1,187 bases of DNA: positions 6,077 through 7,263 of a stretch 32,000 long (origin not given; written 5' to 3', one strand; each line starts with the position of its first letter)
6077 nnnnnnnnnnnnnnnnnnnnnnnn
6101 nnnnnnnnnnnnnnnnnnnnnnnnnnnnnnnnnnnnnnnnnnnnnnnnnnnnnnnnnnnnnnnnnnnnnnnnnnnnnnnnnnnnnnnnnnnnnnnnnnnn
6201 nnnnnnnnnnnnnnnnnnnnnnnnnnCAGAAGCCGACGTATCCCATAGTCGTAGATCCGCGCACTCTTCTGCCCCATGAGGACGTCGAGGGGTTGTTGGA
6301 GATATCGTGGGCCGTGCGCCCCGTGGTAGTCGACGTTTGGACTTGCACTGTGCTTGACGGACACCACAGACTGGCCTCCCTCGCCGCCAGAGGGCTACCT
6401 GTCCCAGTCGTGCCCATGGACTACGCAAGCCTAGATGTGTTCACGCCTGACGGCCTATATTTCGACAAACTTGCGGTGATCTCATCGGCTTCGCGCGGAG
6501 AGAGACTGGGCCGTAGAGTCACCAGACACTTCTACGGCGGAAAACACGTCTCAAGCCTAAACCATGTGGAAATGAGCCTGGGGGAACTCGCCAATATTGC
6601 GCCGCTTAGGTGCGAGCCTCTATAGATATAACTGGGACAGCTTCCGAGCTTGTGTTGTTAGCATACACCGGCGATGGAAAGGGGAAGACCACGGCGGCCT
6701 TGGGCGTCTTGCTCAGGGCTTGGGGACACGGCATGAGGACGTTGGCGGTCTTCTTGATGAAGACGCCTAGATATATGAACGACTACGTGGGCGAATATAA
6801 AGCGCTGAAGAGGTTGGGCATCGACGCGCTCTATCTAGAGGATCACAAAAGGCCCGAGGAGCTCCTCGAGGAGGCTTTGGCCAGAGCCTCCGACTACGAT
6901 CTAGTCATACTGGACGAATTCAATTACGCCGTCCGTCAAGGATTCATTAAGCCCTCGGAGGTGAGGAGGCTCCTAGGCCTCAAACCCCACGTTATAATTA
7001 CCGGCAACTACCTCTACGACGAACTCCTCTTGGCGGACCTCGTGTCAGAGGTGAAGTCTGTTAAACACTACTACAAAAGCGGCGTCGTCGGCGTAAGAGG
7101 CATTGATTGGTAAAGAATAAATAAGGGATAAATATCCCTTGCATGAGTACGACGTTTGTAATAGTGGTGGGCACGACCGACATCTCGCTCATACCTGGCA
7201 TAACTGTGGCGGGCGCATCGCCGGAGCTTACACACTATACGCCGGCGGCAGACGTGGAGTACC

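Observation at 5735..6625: CobY fused to a ParB/Srx-fold DGHHR domain: candidate missing L-threonine kinase of the archaeal cobamide pathway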

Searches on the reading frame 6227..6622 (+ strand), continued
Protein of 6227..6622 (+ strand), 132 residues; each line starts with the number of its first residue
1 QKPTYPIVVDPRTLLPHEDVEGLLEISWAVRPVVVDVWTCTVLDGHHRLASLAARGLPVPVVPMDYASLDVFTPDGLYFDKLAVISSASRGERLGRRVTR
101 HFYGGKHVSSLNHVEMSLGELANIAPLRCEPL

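Call 45: find_encoding_contigs(protein=P0021, flank=5000, max_places=2)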
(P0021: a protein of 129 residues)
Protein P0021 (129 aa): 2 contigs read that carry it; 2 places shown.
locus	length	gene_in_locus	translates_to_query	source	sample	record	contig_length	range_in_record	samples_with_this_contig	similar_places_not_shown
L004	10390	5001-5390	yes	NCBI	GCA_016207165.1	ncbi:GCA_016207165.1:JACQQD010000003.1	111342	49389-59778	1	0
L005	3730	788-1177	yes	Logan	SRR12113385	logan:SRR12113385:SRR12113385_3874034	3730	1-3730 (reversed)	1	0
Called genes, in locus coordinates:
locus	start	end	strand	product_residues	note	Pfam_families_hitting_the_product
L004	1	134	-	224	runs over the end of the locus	PF00753:Lactamase_B (faint), PF13483:Lactamase_B_3, PF12706:Lactamase_B_2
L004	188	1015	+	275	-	PF01261:AP_endonuc_2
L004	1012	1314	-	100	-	-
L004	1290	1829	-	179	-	-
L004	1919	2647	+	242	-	-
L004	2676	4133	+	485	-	PF04587:ADP_PFK_GK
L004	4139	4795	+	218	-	-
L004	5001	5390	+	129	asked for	-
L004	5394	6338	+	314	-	PF00291:PALP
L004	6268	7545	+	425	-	PF01053:Cys_Met_Meta_PP, PF00266:Aminotran_5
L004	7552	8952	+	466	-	PF01406:tRNA-synt_1e, PF01921:tRNA-synt_1f (faint), PF09334:tRNA-synt_1g (weak), PF09190:DALR_2, PF23493:CysS_C (faint)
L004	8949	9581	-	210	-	-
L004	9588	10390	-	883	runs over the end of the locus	PF01411:tRNA-synt_2c, PF07973:tRNA_SAD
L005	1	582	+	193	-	?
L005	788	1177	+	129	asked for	-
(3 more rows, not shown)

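Call 46: find_encoding_contigs(protein=P0201, flank=5000, max_places=2)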
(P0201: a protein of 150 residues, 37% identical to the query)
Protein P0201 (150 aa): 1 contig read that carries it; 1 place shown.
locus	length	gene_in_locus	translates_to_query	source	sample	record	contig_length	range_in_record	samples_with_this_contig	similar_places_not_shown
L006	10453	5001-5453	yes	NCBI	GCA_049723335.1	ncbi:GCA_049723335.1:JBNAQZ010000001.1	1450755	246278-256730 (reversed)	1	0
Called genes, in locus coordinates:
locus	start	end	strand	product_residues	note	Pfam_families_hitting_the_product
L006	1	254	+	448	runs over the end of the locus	PF01979:Amidohydro_1, PF12890:DHOase, PF19799:DUF6282 (faint), PF07969:Amidohydro_3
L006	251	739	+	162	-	PF01927:Mut7-C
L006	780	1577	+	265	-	PF06790:UPF0259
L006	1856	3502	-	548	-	PF00118:Cpn60_TCP1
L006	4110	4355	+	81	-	-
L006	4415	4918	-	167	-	-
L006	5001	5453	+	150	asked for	PF02195:ParB_N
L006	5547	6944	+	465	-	PF00291:PALP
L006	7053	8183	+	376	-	PF01513:NAD_kinase, PF00781:DAGK_cat (weak), PF20143:NAD_kinase_C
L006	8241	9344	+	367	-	PF00155:Aminotran_1_2, PF01041:DegT_DnrJ_EryC1, PF00266:Aminotran_5 (faint), PF01053:Cys_Met_Meta_PP, PF01212:Beta_elim_lyase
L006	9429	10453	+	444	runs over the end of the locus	-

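Call 47: find_encoding_contigs(protein=P0215, flank=6000, max_places=2)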
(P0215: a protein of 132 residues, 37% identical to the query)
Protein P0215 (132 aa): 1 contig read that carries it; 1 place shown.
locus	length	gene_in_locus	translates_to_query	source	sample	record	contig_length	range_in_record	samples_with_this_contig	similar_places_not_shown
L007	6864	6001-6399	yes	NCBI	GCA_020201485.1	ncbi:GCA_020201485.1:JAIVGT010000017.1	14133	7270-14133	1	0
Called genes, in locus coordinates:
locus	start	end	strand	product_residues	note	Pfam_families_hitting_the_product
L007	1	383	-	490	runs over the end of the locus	PF00989:PAS, PF08448:PAS_4, PF13188:PAS_8, PF13426:PAS_9, PF08447:PAS_3, PF00512:HisKA, PF02518:HATPase_c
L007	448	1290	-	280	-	PF03328:HpcH_HpaI, PF15617:C-C_Bond_Lyase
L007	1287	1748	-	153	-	PF19315:MC_hydratase, PF01575:MaoC_dehydratas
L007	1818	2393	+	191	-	PF01936:NYN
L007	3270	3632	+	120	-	-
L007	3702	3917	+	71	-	-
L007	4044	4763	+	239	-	-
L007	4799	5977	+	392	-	PF07690:MFS_1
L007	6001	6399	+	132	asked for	-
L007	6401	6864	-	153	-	?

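Call 67: find_encoding_contigs(protein=P0171, flank=4000, max_places=2)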
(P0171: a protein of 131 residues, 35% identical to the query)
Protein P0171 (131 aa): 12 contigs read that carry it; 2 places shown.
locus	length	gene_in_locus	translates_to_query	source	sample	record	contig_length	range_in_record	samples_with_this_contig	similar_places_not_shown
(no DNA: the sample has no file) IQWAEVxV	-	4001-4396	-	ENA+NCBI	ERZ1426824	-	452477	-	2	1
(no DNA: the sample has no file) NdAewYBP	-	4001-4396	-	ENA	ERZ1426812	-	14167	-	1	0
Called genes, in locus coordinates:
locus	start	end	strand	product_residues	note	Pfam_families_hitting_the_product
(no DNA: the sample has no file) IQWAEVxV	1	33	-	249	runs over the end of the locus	PF19927:DUF6390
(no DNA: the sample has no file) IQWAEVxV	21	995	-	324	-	PF00892:EamA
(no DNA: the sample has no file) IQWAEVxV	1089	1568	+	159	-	PF01058:Oxidored_q6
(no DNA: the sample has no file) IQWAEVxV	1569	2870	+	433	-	PF00374:NiFeSe_Hases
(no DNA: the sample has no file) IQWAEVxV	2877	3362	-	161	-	-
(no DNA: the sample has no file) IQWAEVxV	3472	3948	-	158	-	-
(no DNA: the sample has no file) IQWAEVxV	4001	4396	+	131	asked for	-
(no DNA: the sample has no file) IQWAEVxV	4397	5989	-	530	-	PF01409:tRNA-synt_2d, PF17759:tRNA_synthFbeta (weak)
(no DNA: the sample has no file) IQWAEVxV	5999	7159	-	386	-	PF00266:Aminotran_5, PF05889:SepSecS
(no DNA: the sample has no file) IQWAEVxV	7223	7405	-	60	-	-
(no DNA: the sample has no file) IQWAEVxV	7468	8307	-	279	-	PF01040:UbiA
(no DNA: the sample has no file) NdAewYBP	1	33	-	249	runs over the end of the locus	PF19927:DUF6390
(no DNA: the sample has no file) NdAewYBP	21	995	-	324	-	PF00892:EamA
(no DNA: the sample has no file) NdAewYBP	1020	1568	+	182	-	PF01058:Oxidored_q6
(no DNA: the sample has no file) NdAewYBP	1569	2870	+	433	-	PF00374:NiFeSe_Hases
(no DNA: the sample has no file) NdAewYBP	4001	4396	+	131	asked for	-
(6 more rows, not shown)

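Call 68: find_encoding_contigs(protein=P0193, flank=4000, max_places=1)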
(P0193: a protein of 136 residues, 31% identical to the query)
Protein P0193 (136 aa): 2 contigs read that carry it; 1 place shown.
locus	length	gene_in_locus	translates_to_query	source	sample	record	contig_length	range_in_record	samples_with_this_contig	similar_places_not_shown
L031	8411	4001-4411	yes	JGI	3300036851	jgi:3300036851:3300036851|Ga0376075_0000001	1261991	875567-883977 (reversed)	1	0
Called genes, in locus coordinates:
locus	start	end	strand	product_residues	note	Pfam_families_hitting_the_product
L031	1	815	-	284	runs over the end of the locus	PF03328:HpcH_HpaI, PF15617:C-C_Bond_Lyase (weak)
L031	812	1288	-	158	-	PF19315:MC_hydratase, PF01575:MaoC_dehydratas, PF13452:FAS1_DH_region (weak)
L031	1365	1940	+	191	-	PF01936:NYN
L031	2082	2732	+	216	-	-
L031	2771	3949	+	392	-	PF07690:MFS_1, PF12832:MFS_1_like (faint), PF07690:MFS_1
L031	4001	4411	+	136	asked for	-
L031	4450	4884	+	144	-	-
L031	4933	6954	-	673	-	-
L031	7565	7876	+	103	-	-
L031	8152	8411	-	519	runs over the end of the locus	PF00361:Proton_antipo_M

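Call 69: find_encoding_contigs(protein=P0272, flank=4000, max_places=1)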
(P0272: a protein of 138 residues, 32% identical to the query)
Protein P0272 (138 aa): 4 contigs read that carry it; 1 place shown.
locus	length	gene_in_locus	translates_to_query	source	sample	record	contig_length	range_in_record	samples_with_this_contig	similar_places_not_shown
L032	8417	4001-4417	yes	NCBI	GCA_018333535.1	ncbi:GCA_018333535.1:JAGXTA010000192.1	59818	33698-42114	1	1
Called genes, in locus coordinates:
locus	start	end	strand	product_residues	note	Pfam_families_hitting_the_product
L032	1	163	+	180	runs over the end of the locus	PF01842:ACT (faint), PF13291:ACT_4 (faint), PF13740:ACT_6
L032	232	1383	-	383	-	PF13173:AAA_14, PF13635:DUF4143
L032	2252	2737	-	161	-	PF11848:DUF3368, PF20698:PIN-TPR-GreABC (faint)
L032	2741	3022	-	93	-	PF03683:UPF0175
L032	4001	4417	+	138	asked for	PF02195:ParB_N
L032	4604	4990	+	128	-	PF01597:GCV_H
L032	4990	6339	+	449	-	PF02347:GDC-P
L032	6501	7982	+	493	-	PF02347:GDC-P, PF00266:Aminotran_5, PF21478:GcvP2_C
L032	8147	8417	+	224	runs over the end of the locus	PF21948:LplA-B_cat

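Call 80: search_protein_families(library=ncbifam, proteins=[L004:5394-6338:+, L006:5547-6944:+, P0022, P0122, L004:6268-7545:+], max_evalue=1e-8)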
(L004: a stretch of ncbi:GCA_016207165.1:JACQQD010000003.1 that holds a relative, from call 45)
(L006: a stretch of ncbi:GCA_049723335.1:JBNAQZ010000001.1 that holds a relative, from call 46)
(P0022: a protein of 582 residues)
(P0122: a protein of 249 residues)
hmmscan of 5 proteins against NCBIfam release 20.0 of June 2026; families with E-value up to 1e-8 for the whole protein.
L004:5394-6338:+ (314 aa): 33 families (the best 25 are shown)
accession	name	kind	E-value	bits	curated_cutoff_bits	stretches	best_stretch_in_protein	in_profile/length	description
TIGR01137.1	cysta_beta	equivalog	3.6e-147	490.7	510.25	1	2-312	2-320/457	cystathionine beta-synthase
NF053679.1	CysteaSynCapA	equivalog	2.7e-112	374.8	600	1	2-312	7-329/329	cysteate synthase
NF007989.0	PRK10717.1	equivalog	7.8e-105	350.6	387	1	2-313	5-328/334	cysteine synthase A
TIGR01136.1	cysKM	subfamily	2.5e-103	345.5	344.15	1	6-300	2-296/299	cysteine synthase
TIGR01139.1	cysK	equivalog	3.8e-97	325.1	350.95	1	7-300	3-295/298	cysteine synthase A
TIGR01138.1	cysM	equivalog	2.1e-92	309.7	394.2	1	5-300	2-287/290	cysteine synthase B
NF008735.0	PRK11761.1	equivalog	6.8e-90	301.3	413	1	3-300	4-291/296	cysteine synthase CysM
TIGR03945.1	PLP_SbnA_fam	equivalog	2.7e-81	273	349.95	1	5-307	1-304/304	2,3-diaminopropionate biosynthesis protein SbnA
NF052478.1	CystDsulMYC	equivalog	5.6e-28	98.3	600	1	23-312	34-335/354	L-cysteine desulfhydrase Cds1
NF005292.0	PRK06815.1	equivalog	7e-27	94.3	371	1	2-289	12-303/320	threonine/serine dehydratase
TIGR01127.1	ilvA_1Cterm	equivalog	9.4e-25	87.4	378.75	1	12-289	1-280/380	threonine ammonia-lyase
NF004170.0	PRK05638.1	equivalog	2.1e-22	79.3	421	1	9-192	64-234/442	threonine synthase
NF004996.0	PRK06381.1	equivalog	1.5e-21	76.8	266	1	9-188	13-185/319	threonine synthase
NF045641.2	BHydaspDhtseBhcB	equivalog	5.2e-20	71.8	550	1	2-207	11-206/312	beta-hydroxyaspartate dehydratase BhcB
NF005680.0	PRK07476.1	equivalog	8.1e-20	71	413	1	4-202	16-204/326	hydroxyectoine utilization dehydratase EutB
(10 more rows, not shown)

L006:5547-6944:+ (465 aa): 10 families
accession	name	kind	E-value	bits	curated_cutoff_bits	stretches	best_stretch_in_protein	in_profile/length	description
NF009057.0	PRK12391.1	equivalog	9.9e-214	709.9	366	1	3-442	3-440/441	TrpB-like pyridoxal phosphate-dependent enzyme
TIGR01415.1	trpB_rel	hypoth_equivalog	7.5e-193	640.9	518.85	1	13-430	1-418/419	TrpB-like pyridoxal phosphate-dependent enzyme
NF010376.0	PRK13803.1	equivalog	4.9e-44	151.1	819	1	77-429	259-596/600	bifunctional phosphoribosylanthranilate isomerase/tryptophan synthase subunit beta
TIGR00263.1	trpB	equivalog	1.5e-40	139.5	392.45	1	76-424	48-381/385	tryptophan synthase subunit beta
NF010375.0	PRK13802.1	equivalog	2.4e-31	108.6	1386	1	76-279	324-525/695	bifunctional indole-3-glycerol phosphate synthase/tryptophan synthase subunit beta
NF004996.0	PRK06381.1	equivalog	9.1e-15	54.5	266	1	78-190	15-122/319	threonine synthase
NF006050.0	PRK08197.1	equivalog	1.3e-09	37.4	303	0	79-194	81-191/406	threonine synthase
NF006390.0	PRK08639.1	equivalog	2.2e-09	36.8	421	0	64-169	11-114/418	threonine ammonia-lyase IlvA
TIGR02079.1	THD1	equivalog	2.6e-09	36.4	440.55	0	65-169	3-105/410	threonine ammonia-lyase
TIGR01139.1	cysK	equivalog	3.9e-09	36.2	350.95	0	85-395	11-270/298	cysteine synthase A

P0022 (582 aa): 16 families
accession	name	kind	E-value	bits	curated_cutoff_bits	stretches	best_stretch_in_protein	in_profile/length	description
TIGR01136.1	cysKM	subfamily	4.7e-57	193.6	344.15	1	286-559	8-294/299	cysteine synthase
NF008735.0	PRK11761.1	equivalog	3.2e-53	180.9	413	1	286-559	13-289/296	cysteine synthase CysM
TIGR01138.1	cysM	equivalog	4.7e-52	177.3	394.2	1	286-559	9-285/290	cysteine synthase B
TIGR01139.1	cysK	equivalog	1.5e-48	165.6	350.95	1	286-559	8-293/298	cysteine synthase A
NF007989.0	PRK10717.1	equivalog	1.1e-41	143.1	387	1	286-482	15-218/334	cysteine synthase A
TIGR01137.1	cysta_beta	equivalog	2.1e-40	138.8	510.25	1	286-562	12-309/457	cystathionine beta-synthase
TIGR03945.1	PLP_SbnA_fam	equivalog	1.7e-35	122.6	349.95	1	286-560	8-296/304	2,3-diaminopropionate biosynthesis protein SbnA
NF053679.1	CysteaSynCapA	equivalog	1.7e-30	106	600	1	270-475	4-209/329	cysteate synthase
NF053625.1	SerKinSerKArch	equivalog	1.5e-19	70.1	380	1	3-85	15-101/244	ADP-dependent L-serine kinase SerK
NF004170.0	PRK05638.1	equivalog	1.9e-12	46.5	421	0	280-462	62-233/442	threonine synthase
NF004996.0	PRK06381.1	equivalog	3.5e-12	46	266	1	286-548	16-286/319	threonine synthase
NF005035.0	PRK06450.1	equivalog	3.9e-12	45.6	301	0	298-434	64-191/338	threonine synthase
NF033589.0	staphy_B_SbnI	equivalog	6.1e-11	42.2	350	1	3-87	7-92/254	bifunctional transcriptional regulator/O-phospho-L-serine synthase SbnI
NF006094.0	PRK08246.1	subfamily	2.2e-09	37.2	331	1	286-479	24-203/310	serine/threonine dehydratase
NF005292.0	PRK06815.1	equivalog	2.6e-09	36.6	371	1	285-481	21-209/320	threonine/serine dehydratase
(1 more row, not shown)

P0122 (249 aa): 1 family
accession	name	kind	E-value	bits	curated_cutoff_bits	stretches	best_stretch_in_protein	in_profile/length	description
NF053625.1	SerKinSerKArch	equivalog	1.4e-09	37.5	380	0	3-72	18-95/244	ADP-dependent L-serine kinase SerK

L004:6268-7545:+ (425 aa): 44 families (the best 25 are shown)
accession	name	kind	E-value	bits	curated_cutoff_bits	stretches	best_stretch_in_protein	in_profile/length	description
NF005871.0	PRK07811.1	equivalog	1.1e-158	527.9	513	1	44-423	9-387/389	cystathionine gamma-synthase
NF005810.0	PRK07671.1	equivalog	7.4e-145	482.7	594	1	47-422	2-376/377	bifunctional cystathionine gamma-lyase/homocysteine desulfhydrase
NF004821.0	PRK06176.1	equivalog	3.2e-143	477.2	642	1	47-423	2-377/380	cystathionine gamma-synthase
NF005976.0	PRK08064.1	equivalog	7.7e-132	439.9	627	1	47-423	6-381/390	cystathionine beta-lyase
TIGR02080.1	O_succ_thio_ly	equivalog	8.3e-131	436.2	504.55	1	48-423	4-380/382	cystathionine gamma-synthase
TIGR01328.1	met_gam_lyase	equivalog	6.4e-127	423.6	549.7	1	47-425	3-391/391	methionine gamma-lyase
NF004876.0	PRK06234.1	subfamily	1.9e-124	415.7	666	1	47-424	8-397/400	methionine gamma-lyase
NF005695.0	PRK07503.1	equivalog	5.3e-120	400.8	666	1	46-424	8-396/403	methionine gamma-lyase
NF006003.0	PRK08133.1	equivalog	2.4e-114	382.1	522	1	44-423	8-395/396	O-succinylhomoserine sulfhydrylase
NF006450.0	PRK08776.1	equivalog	3.7e-114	381.6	730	1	44-422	9-388/405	O-succinylhomoserine (thiol)-lyase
NF006095.0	PRK08247.1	equivalog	4.3e-114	381.1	585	1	47-423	5-364/369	methionine biosynthesis PLP-dependent protein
NF006463.0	PRK08861.1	equivalog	1.8e-111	372.8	670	1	47-422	5-381/388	O-succinylhomoserine (thiol)-lyase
NF005961.0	PRK08045.1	equivalog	2.1e-111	372.3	690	1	47-422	4-380/386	cystathionine gamma-synthase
NF005263.0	PRK06767.1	equivalog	8.1e-111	370.8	617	1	47-423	5-384/392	methionine gamma-lyase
TIGR01329.1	cysta_beta_ly_E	equivalog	1.4e-110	369.6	487.5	1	50-422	3-378/383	cystathionine beta-lyase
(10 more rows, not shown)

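Call 81: search_protein_families(library=ncbifam, alignment_id=A2, max_evalue=1)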
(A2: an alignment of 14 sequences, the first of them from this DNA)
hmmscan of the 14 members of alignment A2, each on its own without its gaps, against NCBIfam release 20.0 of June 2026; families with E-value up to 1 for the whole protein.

A. member 1, seq(131 aa): 1 family
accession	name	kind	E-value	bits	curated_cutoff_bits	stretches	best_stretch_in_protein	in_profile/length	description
NF053625.1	SerKinSerKArch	equivalog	0.038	13.1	380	1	39-70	63-95/244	ADP-dependent L-serine kinase SerK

B. families by the number of members that match (of 14 scanned): 5 families
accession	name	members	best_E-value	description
NF053625.1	SerKinSerKArch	9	1.1e-05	ADP-dependent L-serine kinase SerK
NF050025.1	SulfAcetaldRedSarD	1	0.02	sulfoacetaldehyde reductase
NF011668.0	PRK15086.1-4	1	0.094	ethanolamine utilization protein EutH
TIGR02372.1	4_coum_CoA_lig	1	0.12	4-coumarate--CoA ligase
NF008621.0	PRK11607.1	1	0.14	putrescine ABC transporter ATP-binding subunit PotG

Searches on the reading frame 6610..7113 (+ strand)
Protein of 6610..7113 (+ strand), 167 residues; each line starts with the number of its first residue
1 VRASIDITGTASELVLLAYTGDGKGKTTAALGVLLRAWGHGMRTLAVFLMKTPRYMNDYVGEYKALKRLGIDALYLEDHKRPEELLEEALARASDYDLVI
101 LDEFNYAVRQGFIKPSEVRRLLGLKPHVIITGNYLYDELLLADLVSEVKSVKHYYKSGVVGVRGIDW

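Call 3: search_protein_families(library=pfam, proteins=[window:6610-7113:+], max_evalue=0.1)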
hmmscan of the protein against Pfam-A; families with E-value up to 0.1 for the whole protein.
window:6610-7113:+ (167 aa): 1 family
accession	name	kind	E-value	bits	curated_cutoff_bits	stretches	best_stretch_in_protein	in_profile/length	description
PF02572.21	CobA_CobO_BtuR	-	2.4e-35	122.7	25.7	1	16-167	5-172/172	ATP:corrinoid adenosyltransferase BtuR/CobO/CobP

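Call 4: search_protein_families(library=ncbifam, proteins=[window:6610-7113:+], max_evalue=0.1)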
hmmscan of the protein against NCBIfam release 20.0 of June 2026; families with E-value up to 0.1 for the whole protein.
window:6610-7113:+ (167 aa): 6 families
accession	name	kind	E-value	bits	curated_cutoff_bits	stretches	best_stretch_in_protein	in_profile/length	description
NF004637.0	PRK05986.1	subfamily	4.6e-32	111.3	185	1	14-167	29-197/197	cob(I)yrinic acid a,c-diamide adenosyltransferase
TIGR00708.1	cobA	equivalog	3.5e-29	101.8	167.75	1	15-167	7-177/177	cob(I)yrinic acid a,c-diamide adenosyltransferase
NF005647.0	PRK07413.1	equivalog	6.6e-11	41.5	426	2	81-167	292-382/382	cob(I)yrinic acid a,c-diamide adenosyltransferase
NF005648.0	PRK07414.1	equivalog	3.1e-05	23.6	248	1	92-151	112-175/178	P-loop NTPase family protein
NF006038.0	PRK08181.1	subfamily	0.024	13.9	317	0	81-109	154-182/271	transposase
NF002002.0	PRK00802.1-2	equivalog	0.099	12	249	0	22-72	128-173/197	DNA-3-methyladenine glycosylase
